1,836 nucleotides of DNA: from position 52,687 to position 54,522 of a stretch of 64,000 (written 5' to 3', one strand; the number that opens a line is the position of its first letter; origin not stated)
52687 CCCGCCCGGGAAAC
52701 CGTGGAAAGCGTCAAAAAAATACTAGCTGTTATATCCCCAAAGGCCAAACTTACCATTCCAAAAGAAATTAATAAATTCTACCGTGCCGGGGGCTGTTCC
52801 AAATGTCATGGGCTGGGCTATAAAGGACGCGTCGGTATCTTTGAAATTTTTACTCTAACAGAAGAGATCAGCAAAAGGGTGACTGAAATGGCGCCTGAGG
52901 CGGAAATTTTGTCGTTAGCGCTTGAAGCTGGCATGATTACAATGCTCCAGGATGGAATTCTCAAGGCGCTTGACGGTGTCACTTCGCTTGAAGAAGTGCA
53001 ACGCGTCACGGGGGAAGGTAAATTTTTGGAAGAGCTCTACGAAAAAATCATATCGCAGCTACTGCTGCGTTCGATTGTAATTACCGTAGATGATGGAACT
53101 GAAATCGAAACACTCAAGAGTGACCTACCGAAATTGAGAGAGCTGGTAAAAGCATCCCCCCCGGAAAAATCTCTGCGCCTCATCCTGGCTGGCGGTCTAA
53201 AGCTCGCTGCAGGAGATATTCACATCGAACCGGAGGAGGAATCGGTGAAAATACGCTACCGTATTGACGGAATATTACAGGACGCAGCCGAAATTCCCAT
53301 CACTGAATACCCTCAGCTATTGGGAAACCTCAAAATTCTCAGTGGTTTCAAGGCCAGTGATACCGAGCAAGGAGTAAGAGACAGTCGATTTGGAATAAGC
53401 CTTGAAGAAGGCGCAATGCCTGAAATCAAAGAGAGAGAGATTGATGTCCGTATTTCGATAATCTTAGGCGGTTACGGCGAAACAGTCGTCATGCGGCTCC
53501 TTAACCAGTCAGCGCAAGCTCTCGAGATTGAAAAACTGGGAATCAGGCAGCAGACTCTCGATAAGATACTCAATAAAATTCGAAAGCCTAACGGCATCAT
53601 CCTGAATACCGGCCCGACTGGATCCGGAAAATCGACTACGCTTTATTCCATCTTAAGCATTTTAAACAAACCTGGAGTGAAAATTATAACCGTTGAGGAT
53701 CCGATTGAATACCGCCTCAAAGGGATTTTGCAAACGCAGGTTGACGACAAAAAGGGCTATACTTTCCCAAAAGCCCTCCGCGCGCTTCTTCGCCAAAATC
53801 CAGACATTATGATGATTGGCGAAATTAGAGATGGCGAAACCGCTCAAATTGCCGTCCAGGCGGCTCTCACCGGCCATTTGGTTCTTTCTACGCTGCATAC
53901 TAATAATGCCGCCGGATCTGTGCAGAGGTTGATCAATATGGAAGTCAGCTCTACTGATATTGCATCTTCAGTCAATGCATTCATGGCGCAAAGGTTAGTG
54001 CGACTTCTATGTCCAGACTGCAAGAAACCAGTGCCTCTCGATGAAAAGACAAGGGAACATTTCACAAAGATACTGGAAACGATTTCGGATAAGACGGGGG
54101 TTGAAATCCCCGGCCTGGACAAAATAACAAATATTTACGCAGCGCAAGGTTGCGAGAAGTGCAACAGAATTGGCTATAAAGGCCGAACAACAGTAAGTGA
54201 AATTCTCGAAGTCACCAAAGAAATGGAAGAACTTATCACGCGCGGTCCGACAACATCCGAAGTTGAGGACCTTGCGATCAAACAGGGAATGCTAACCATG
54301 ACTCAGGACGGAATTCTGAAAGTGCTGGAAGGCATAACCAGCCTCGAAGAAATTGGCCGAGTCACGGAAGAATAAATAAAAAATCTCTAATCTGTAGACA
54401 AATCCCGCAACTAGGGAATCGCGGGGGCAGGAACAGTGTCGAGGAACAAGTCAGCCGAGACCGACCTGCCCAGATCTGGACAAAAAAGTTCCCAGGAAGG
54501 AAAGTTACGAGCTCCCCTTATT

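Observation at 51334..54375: Tandem-duplicated PilB/GspE secretion ATPase encoded as a single 1013-aa polypeptide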

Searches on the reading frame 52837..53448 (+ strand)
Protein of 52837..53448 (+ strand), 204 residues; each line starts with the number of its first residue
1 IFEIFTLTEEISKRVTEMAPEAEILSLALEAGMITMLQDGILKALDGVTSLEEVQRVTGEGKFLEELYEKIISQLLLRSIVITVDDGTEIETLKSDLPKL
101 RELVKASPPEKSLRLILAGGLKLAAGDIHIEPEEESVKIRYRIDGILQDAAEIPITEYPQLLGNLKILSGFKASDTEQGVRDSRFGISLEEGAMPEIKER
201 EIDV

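Call 36: find_related_loci(query=A2, collection=genome_contigs, flank=10000)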
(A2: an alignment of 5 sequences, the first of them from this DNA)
Query A2 (204 aa) in genome_contigs; peptide patterns used: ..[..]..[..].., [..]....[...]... (x = any residue, [..] = any of these).
599 stretches matched a pattern (row limit reached: there are more); 566 encode a relative of the query (tblastn E <= 1e-3); the best 80 are kept; 80 distinct loci.
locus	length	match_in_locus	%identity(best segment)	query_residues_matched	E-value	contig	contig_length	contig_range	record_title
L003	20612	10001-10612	73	1-204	1e-96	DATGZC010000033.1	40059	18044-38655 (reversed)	MAG TPA_asm: Candidatus Bathyarchaeia archaeon isolate SMAG_U10653 k141_442872, whole genome shotgun sequence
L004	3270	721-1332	71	1-204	9e-96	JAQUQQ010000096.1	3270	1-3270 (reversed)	MAG: Candidatus Moraniibacteriota bacterium isolate STD1_53 NODE_143274_length_3270_cov_11.078587_Sandtown_D1, whole gen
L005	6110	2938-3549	70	1-204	8e-94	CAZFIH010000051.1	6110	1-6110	MAG TPA_asm: uncultured Bdellovibrionales bacterium isolate SRP141376_co2_5 genome assembly, contig: NODE_21809_length_6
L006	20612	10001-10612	71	1-204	9e-93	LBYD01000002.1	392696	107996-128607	MAG: Candidatus Moranbacteria bacterium GW2011_GWC2_40_12 UT79_C0002, whole genome shotgun sequence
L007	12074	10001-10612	70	1-204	4e-92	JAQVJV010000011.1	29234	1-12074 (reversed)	MAG: Candidatus Moraniibacteriota bacterium isolate STE_71 NODE_3232_length_29234_cov_9.531522_Sandtown_E, whole genome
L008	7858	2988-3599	71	1-204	5e-92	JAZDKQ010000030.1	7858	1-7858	MAG: Candidatus Moraniibacteriota bacterium isolate MEGAHIT-group-0.544 k141_17627782, whole genome shotgun sequence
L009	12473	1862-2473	69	1-204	1e-90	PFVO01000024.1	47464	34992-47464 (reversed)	MAG: Candidatus Moranbacteria bacterium CG_4_9_14_3_um_filter_44_28 CG_4_9_14_3_um_filter_150_scaffold_2367_c, whole gen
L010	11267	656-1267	71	1-204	2e-90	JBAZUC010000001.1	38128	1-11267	MAG: Parcubacteria group bacterium isolate SO_2017_GW1_218 NODE_4966_length_38128_cov_1.391648_OW334_2017, whole genome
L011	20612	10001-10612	68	1-204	6e-88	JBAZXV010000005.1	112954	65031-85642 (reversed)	MAG: Parcubacteria group bacterium isolate SO_2017_GW1_64 NODE_1178_length_112954_cov_1.579294_OW334_2017, whole genome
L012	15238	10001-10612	68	1-204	1e-87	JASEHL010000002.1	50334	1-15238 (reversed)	MAG: Patescibacteria group bacterium isolate Yes70-22 NODE_2_length_50334_cov_12.884146, whole genome shotgun sequence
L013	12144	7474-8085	72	1-204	2e-95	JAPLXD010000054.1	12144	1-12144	MAG: Candidatus Moraniibacteriota bacterium isolate LacPavin_0818_WC55_MAG_45_10 LacPavin_0818_WC55_scaffold_488071, who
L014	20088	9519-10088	55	1-191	9e-62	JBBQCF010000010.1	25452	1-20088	MAG: Candidatus Moraniibacteriota bacterium isolate Co_metawrap_1272 Cmw_1272_k141_18960228_length_25452_cov_13.0000, wh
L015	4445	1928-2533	51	1-204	4e-61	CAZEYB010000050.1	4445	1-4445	MAG TPA_asm: uncultured Bdellovibrionales bacterium isolate binchicken_co387_13 genome assembly, contig: NODE_28802_leng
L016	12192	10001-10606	52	1-204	8e-61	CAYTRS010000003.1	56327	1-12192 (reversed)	MAG TPA_asm: uncultured Bdellovibrionales bacterium isolate binchicken_co220_120 genome assembly, contig: NODE_252_lengt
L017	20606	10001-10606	51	1-204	8e-61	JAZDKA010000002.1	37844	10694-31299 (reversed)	MAG: Patescibacteria group bacterium isolate MEGAHIT-group-0.51 k141_11728282, whole genome shotgun sequence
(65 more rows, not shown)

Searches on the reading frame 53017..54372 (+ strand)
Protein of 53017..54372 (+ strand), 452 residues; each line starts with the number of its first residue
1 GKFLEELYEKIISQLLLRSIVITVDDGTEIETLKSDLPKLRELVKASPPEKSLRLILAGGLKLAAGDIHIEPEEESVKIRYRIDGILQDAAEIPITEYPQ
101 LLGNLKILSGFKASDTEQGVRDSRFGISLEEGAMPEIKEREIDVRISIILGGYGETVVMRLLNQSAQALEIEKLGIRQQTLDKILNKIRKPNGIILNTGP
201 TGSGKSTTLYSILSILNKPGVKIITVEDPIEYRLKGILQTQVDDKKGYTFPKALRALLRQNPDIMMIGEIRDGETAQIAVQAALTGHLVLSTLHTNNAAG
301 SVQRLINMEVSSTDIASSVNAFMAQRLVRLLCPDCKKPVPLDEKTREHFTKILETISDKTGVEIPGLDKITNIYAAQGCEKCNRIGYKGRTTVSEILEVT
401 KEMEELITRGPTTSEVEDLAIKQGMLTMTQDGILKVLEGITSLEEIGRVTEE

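Call 25: search_solved_structures(query=window:53020-54372:+, max_evalue=1e-30, show_alignments=2)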
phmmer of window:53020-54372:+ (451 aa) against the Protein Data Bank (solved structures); distinct sequences matched with E-value up to 1e-30: 16.
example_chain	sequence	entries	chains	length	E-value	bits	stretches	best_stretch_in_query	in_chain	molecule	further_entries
4pht_A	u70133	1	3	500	7.2e-92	311.7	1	6-451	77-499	General secretory pathway protein E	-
3jc8_Ba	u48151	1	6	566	4e-90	305.9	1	22-445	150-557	Type IV-A pilus assembly ATPase PilB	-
6olj_C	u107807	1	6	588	4.7e-89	302.4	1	24-449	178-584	Type IV pilus biogenesis ATPase PilB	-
5tsg_B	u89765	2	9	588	4.8e-89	302.4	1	27-449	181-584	Type IV pilus biogenesis ATPase PilB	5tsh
4kss_A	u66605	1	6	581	1e-88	301.3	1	32-451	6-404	Type II secretion system protein E, hemolysin-coregulated protein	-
4ksr_A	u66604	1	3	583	1e-88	301.3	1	32-451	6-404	Type II secretion system protein E, Hemolysin-coregulated protein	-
1p9r_A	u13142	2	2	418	2.6e-88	300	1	27-447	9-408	General secretion pathway protein E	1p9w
5zfr_A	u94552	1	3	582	6.7e-88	298.6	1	34-449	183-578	Type IV pilus biogenesis ATPase PilB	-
5oiu_A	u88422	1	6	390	3.4e-85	289.7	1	48-446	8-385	Type IV pilus assembly protein PilF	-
5it5_F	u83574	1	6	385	4.6e-85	289.3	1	50-446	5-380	ATP binding motif-containing protein PilF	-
6ejf_A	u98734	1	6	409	5.4e-85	289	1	50-446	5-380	Type IV pilus assembly protein PilF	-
6f8l_G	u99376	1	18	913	1.3e-84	287.8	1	35-446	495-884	Type IV pilus assembly protein PilF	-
8dze_A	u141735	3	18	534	1.2e-34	123.2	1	47-438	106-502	BfpD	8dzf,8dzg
2ewv_A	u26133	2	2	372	2.3e-31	112.4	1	156-325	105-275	twitching motility protein PilT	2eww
2gsz_A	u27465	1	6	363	2.8e-31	112.1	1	157-325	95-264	twitching motility protein PilT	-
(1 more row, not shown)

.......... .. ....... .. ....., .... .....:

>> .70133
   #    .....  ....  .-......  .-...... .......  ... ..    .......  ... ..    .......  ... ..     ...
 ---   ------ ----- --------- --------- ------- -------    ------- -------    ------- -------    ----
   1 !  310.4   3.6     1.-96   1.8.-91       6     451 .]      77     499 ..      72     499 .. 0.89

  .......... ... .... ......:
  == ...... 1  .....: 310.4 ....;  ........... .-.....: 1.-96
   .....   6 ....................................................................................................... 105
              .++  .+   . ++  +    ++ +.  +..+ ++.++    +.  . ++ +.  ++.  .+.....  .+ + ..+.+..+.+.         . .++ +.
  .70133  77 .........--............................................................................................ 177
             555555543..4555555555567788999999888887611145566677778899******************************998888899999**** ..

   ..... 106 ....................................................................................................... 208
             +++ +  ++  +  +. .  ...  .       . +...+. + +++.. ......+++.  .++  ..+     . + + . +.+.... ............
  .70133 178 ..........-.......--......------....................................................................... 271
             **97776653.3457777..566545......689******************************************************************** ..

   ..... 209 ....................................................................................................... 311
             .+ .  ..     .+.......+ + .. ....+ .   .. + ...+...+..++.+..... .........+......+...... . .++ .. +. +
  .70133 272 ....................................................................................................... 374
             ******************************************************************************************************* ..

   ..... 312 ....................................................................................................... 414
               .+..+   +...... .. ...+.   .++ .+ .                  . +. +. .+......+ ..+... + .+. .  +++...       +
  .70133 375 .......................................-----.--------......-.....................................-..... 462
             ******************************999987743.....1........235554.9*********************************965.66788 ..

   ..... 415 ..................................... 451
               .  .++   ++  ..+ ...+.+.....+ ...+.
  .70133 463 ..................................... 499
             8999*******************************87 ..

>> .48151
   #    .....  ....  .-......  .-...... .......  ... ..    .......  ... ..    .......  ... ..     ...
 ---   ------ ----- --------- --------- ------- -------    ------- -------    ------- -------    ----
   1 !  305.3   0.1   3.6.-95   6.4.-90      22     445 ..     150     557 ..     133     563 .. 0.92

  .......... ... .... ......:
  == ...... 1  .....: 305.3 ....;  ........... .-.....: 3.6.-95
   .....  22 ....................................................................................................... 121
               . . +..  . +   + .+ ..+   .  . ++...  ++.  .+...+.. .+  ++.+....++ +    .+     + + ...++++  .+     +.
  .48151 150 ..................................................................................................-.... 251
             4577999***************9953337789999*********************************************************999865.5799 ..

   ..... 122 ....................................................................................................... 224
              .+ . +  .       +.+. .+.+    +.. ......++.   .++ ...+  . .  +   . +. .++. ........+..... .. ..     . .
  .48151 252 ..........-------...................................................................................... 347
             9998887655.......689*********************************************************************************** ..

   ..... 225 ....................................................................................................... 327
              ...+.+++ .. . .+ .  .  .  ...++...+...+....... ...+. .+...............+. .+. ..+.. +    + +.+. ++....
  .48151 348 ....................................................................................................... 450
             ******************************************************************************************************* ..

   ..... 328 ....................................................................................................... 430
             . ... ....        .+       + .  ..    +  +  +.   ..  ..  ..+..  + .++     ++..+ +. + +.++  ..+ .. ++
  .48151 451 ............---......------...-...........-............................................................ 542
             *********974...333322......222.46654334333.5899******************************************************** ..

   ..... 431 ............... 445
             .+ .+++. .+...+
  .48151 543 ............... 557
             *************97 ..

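Call 50: search_protein_families(library=ncbifam, proteins=[window:53017-54372:+], max_evalue=1e-30)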
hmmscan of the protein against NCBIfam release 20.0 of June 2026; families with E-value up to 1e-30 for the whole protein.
window:53017-54372:+ (452 aa): 6 families
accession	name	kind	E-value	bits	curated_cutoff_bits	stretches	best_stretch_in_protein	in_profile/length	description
TIGR02533.1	type_II_gspE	equivalog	1.1e-128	429.9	630.25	1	17-450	73-486/486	type II secretion system ATPase GspE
TIGR02538.1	type_IV_pilB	equivalog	1.4e-127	426.7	675.65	1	40-451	172-563/564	type IV-A pilus assembly ATPase PilB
NF007755.0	PRK10436.1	equivalog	5.8e-109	364.8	617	1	51-450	87-459/465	type II secretion system protein GspE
NF053534.1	T4PilAsmATPsTfpB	equivalog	4e-101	339.2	850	1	64-450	216-582/584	type IV pilus assembly ATPase TfpB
NF041000.1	ATPase_ComGA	equivalog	6.6e-68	228.6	300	1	56-329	3-266/267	competence type IV pilus ATPase ComGA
TIGR01420.1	pilT_fam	subfamily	3.8e-49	167.8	319.1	1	56-329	5-269/343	PilT/PilU family type 4a pilus ATPase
